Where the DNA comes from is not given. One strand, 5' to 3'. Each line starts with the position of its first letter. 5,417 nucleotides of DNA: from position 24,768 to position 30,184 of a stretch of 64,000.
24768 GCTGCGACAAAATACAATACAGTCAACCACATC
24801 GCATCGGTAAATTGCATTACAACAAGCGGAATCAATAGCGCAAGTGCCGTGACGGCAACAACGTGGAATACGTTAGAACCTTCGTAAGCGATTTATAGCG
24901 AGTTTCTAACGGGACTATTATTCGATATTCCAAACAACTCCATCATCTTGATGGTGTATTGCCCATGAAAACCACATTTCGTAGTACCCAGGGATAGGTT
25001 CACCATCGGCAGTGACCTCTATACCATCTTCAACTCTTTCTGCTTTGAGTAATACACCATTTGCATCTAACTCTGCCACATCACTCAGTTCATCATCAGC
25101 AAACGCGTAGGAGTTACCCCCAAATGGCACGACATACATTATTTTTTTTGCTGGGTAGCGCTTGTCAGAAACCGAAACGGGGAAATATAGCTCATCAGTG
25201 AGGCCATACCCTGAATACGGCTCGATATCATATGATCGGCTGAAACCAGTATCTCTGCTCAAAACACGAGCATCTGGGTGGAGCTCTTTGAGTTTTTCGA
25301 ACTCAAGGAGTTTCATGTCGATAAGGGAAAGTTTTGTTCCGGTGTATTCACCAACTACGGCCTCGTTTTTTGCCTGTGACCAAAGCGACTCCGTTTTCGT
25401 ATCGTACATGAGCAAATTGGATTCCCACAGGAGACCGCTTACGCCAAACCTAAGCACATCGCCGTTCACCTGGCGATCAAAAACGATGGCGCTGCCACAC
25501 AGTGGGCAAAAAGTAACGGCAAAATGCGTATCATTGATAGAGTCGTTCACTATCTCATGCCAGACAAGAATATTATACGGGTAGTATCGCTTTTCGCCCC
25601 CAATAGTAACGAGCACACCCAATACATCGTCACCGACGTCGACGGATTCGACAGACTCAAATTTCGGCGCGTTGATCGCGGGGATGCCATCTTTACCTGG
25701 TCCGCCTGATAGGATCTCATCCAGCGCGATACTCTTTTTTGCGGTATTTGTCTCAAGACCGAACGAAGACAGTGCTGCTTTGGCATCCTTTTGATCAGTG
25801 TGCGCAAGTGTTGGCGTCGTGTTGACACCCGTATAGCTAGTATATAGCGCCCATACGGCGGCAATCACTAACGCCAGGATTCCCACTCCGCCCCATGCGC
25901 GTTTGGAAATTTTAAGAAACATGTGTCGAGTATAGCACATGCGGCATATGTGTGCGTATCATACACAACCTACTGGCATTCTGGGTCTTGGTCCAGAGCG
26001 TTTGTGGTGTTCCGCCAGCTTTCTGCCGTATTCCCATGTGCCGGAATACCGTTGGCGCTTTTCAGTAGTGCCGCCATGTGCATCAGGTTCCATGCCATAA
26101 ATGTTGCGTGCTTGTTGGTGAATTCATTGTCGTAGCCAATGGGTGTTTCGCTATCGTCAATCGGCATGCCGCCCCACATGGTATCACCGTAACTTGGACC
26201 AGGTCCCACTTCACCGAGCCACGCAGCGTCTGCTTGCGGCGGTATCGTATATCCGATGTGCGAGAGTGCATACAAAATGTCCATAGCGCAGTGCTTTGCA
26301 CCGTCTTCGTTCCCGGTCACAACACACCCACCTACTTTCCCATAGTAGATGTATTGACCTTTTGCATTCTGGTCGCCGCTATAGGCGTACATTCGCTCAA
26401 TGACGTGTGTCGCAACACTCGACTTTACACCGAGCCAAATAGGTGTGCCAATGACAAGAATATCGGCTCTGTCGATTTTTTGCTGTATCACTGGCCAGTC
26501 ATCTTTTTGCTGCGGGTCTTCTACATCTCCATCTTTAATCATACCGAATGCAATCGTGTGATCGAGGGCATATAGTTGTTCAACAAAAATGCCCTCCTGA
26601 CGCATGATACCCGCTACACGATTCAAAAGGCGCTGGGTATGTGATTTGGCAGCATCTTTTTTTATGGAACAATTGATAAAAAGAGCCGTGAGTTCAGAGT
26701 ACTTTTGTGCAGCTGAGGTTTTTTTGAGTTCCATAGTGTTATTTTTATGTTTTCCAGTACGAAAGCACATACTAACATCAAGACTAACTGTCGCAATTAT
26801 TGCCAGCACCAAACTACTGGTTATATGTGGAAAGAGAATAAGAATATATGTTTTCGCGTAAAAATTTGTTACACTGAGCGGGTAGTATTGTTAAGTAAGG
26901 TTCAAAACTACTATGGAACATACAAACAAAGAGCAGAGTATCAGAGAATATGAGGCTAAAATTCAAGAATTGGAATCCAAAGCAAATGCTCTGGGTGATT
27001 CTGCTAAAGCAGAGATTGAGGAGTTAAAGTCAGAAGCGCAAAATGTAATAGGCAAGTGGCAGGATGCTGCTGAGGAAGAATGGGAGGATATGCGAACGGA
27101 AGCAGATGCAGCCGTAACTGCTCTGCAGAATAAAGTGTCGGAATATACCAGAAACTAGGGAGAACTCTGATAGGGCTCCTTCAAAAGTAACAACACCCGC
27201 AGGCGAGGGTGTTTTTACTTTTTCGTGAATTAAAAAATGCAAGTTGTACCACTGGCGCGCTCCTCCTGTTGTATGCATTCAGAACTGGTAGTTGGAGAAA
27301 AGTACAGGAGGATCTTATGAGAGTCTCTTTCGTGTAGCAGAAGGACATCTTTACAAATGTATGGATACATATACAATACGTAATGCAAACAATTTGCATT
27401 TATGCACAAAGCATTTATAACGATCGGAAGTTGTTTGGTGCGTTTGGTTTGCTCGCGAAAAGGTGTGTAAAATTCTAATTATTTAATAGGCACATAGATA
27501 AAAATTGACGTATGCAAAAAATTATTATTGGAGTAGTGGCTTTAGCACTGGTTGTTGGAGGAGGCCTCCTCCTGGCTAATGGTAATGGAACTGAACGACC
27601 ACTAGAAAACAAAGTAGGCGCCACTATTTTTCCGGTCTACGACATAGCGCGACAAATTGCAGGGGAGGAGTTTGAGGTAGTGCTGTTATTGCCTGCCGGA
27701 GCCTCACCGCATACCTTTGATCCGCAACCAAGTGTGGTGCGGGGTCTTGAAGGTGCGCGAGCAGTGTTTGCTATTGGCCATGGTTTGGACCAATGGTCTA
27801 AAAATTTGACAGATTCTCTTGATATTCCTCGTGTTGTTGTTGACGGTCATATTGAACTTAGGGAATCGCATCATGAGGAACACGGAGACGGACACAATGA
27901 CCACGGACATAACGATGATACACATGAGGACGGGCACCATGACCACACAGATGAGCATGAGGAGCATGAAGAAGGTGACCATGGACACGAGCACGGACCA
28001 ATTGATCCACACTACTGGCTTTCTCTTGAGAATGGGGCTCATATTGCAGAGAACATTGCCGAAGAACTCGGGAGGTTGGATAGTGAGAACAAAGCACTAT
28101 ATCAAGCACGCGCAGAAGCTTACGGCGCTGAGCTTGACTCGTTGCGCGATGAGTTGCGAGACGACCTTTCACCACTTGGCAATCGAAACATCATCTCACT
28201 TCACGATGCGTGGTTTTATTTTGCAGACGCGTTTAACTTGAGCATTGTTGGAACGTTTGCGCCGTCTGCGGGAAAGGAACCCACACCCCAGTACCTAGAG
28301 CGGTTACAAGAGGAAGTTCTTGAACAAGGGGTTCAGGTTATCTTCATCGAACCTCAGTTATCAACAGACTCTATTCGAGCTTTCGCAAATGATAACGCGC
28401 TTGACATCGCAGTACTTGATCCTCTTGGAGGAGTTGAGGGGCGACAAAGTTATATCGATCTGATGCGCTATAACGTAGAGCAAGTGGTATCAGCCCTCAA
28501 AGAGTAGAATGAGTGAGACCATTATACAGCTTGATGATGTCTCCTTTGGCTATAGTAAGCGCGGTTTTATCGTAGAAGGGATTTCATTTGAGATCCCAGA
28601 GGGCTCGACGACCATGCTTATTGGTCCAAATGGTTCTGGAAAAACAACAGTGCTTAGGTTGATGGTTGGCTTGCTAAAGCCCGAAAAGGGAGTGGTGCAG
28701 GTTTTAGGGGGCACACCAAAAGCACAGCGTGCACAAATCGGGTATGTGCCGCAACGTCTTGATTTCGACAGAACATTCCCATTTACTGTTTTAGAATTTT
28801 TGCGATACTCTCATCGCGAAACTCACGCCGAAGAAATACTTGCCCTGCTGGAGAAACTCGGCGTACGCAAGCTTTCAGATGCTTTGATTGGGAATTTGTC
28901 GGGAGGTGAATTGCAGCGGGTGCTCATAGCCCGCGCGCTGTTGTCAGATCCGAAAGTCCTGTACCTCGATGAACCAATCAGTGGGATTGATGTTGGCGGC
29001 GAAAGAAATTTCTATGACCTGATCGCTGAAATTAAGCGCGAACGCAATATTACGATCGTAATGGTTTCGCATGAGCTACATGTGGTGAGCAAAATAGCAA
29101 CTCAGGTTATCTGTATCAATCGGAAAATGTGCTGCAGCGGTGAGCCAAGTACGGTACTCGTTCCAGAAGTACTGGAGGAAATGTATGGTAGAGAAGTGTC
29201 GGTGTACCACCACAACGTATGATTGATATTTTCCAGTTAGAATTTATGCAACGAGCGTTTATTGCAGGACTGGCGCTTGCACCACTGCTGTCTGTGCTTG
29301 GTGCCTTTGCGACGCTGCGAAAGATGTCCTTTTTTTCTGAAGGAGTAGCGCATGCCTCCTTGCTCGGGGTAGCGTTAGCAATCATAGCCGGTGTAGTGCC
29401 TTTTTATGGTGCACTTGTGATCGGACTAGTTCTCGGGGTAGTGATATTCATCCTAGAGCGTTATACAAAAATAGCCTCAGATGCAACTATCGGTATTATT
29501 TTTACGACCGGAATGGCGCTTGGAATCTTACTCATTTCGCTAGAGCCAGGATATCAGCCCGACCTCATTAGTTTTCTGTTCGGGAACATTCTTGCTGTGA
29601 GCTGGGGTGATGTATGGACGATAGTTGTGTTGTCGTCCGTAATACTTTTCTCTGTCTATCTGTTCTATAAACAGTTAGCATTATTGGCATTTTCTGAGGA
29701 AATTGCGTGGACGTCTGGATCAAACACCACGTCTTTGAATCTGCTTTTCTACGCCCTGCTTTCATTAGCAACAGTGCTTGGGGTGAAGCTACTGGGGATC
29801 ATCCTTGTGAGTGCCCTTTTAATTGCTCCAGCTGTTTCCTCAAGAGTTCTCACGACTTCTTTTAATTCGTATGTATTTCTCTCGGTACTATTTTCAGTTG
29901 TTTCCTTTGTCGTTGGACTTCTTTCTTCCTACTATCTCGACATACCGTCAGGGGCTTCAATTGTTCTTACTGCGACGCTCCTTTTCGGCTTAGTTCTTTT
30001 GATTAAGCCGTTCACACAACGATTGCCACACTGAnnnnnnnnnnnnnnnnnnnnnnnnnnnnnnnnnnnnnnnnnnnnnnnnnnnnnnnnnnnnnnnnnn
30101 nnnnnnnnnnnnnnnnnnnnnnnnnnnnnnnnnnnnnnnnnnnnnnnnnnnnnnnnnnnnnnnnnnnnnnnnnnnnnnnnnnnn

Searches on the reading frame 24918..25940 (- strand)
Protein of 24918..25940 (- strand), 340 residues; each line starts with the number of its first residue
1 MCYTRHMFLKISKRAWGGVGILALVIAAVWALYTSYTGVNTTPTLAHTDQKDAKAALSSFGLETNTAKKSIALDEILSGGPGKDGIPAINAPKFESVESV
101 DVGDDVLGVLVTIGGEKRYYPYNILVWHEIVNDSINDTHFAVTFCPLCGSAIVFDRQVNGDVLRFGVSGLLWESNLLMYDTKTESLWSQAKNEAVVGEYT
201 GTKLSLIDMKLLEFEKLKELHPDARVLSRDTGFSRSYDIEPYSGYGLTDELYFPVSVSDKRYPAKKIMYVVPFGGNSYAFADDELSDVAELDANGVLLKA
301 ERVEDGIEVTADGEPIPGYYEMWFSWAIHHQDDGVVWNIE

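Call 29: search_protein_families(library=pfam, proteins=[window:24918-25940:-], max_evalue=0.001)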
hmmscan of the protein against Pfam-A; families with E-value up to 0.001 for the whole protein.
window:24918-25940:- (340 aa): 1 family
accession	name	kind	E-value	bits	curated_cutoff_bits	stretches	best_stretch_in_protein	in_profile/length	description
PF11376.13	DUF3179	-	3.2e-75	253.7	27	1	83-288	1-208/292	Protein of unknown function (DUF3179)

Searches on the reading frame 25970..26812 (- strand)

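Call 29: search_protein_families(library=pfam, proteins=[window:25970-26812:-], max_evalue=0.001)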
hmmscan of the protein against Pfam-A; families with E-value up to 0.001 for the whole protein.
window:25970-26812:- (280 aa): 2 families
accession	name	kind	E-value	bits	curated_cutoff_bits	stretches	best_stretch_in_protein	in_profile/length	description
PF03358.20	FMN_red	-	6.1e-13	49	24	1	44-193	4-142/152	NADPH-dependent FMN reductase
PF02525.22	Flavodoxin_2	-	2.1e-05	24.8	27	1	43-168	3-135/198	Flavodoxin-like fold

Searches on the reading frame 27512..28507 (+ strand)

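Call 29: search_protein_families(library=pfam, proteins=[window:27512-28507:+], max_evalue=0.001)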
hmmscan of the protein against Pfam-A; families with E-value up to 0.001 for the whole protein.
window:27512-28507:+ (331 aa): 1 family
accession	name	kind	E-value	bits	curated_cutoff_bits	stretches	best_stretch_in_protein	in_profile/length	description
PF01297.22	ZnuA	-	3.9e-69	233.5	29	1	35-328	1-263/263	Zinc-uptake complex component A periplasmic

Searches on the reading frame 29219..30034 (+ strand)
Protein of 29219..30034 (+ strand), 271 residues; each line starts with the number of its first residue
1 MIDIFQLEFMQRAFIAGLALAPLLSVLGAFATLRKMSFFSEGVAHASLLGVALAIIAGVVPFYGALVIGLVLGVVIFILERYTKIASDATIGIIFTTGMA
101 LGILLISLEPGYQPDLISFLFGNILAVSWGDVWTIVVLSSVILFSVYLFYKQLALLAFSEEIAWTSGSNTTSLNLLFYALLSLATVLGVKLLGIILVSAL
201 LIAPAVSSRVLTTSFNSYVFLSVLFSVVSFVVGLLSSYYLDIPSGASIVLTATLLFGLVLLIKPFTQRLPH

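Call 89: search_protein_families(library=phrogs, proteins=[window:29219-30034:+], max_evalue=0.001)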
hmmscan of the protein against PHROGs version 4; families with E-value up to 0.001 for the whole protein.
window:29219-30034:+ (271 aa): 1 family
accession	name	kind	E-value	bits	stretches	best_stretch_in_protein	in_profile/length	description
phrog_4782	-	unknown function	1.9e-45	156.7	1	2-265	5-267/285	-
